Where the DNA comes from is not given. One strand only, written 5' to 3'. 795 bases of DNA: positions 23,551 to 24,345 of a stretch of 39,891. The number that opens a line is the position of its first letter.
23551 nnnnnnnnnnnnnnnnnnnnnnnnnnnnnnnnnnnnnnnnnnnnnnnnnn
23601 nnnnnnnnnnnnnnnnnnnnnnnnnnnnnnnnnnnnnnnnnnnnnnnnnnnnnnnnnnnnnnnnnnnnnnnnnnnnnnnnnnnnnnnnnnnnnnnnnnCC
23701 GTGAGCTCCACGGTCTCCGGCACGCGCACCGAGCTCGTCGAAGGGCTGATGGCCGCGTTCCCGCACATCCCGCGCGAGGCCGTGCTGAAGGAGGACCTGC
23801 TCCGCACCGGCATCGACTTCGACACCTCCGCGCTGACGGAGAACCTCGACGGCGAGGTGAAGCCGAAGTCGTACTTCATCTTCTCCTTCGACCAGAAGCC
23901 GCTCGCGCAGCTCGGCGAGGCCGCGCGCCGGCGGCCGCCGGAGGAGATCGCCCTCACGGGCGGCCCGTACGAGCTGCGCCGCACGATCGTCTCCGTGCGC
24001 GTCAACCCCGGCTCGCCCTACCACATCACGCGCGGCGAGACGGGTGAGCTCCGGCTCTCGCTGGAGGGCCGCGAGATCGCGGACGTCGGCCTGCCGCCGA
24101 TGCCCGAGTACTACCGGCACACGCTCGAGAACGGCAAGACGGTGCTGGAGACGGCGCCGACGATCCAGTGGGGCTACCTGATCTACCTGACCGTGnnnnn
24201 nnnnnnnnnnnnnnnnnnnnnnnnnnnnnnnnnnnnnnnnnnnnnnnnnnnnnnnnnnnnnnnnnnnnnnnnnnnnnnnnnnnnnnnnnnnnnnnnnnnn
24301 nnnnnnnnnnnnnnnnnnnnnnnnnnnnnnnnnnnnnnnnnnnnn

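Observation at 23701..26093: Uncharacterised radical-SAM-like enzyme with a C-x8-C-x2-C motif, coupled to an MqnC/CofH-family radical SAM enzyme next to mqnA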

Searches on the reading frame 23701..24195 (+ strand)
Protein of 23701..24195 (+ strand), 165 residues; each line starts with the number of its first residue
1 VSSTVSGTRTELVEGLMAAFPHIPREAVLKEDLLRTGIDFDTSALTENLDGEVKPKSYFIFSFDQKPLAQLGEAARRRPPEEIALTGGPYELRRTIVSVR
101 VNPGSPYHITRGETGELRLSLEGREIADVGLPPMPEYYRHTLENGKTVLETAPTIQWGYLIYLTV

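Call 73: predict_structure(alignment_id=A6)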
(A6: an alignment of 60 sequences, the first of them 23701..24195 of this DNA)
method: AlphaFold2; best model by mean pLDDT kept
length: 165 residues; sequences in the alignment: 60
mean_pLDDT: 82.0   pTM: 0.77
mean pLDDT of the five models: 82.0, 80.8, 79.7, 78.4, 78.4
residues with pLDDT >= 90: 79; 70-90: 54; 50-70: 21; < 50: 11
segments of 3 or more residues with pLDDT < 50: 157-165
pLDDT, mean of each block of 10 residues (from residue 1): 67 97 97 94 76 68 75 77 94 93 95 93 97 81 79 52 38
secondary structure, 60 per line:
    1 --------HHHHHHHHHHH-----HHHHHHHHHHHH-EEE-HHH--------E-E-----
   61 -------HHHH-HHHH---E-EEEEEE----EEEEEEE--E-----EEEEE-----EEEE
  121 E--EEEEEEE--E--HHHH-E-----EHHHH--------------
elements in order: H9-19 H25-36 E38-40 H68-71 H73-76 E82-87 E92-98 E107-111 E117-121 E124-130 H136-139 H148-151

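Call 77: fold_search(model_id=the predicted structure, library=pdb)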
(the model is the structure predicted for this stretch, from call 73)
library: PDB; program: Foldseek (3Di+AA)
matches with E <= 10: 542; with E <= 0.001: 0
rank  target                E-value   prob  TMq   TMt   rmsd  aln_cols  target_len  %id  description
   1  3lhx_B                2.9e-01  0.12  0.18  0.11  11.5       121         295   15  Crystal structure of a Ketodeoxygluconokinase (kdgk) from Shigella flexneri (released 2010-03-02)
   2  3j08_A                3.8e-01  0.06  0.17  0.06  18.2       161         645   11  High resolution helical reconstruction of the bacterial p-type ATPase copper transporter CopA (released 2011-08-24)
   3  2qc5                  4.6e-01  0.13  0.14  0.09   7.9        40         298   20  Streptogramin B lyase structure (released 2008-10-14)
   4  3lhx_A                4.9e-01  0.10  0.18  0.11  11.1       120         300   14  Crystal structure of a Ketodeoxygluconokinase (kdgk) from Shigella flexneri (released 2010-03-02)
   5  3a1c_A                5.2e-01  0.04  0.16  0.10  18.4       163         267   12  crystal structure of the P- and N-domains of CopA, a copper-transporting P-type ATPase, bound with AMPPCP-Mg (released 2009-07-21)
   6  8eyi_E                5.6e-01  0.08  0.17  0.04   7.9        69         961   12  Atomic model of the core modifying region of human fatty acid synthase (released 2023-05-24)
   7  2yj5_A                5.9e-01  0.06  0.18  0.13  18.9       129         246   15  Conformational changes in the catalytic domain of the CPx-ATPase CopB- B upon nucleotide binding (released 2012-05-30)
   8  6i1q_A                6.3e-01  0.08  0.15  0.07  11.6        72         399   14  Iodide structure of Trichoderma reesei Carbohydrate-Active Enzymes Family AA12 (released 2019-11-13)
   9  6i1t_A                7.2e-01  0.08  0.15  0.07  11.6        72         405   14  Calcium structure of Trichoderma reesei Carbohydrate-Active Enzymes Family AA12 (released 2019-11-13)
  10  8g7x_B                7.2e-01  0.06  0.15  0.12   8.9        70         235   18  Human fatty acid synthase dehydratase domain (released 2023-06-07)
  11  6spb_C                7.2e-01  0.04  0.12  0.09  12.7       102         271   18  Pseudomonas aeruginosa 50s ribosome from a clinical isolate with a mutation in uL6 (released 2019-10-16)
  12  9v6n_B                7.2e-01  0.03  0.13  0.06  11.9        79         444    9  Block based reconstruction of RVFV GnGc-Fab140 complex (released 2025-12-24)
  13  3d6x_B                8.7e-01  0.03  0.12  0.13  11.8        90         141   17  Crystal structure of Campylobacter jejuni FabZ (released 2009-05-05)
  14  4l0j                  9.3e-01  0.04  0.16  0.14  11.8        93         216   13  Structure of a translocation signal domain mediating conjugative transfer by type IV secretion systems (released 2013-06-19)
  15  6nrw_A                9.3e-01  0.02  0.11  0.15  14.3        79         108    9  Crystal structure of Dpr1 IG1 bound to DIP-eta IG1 (released 2019-02-06)
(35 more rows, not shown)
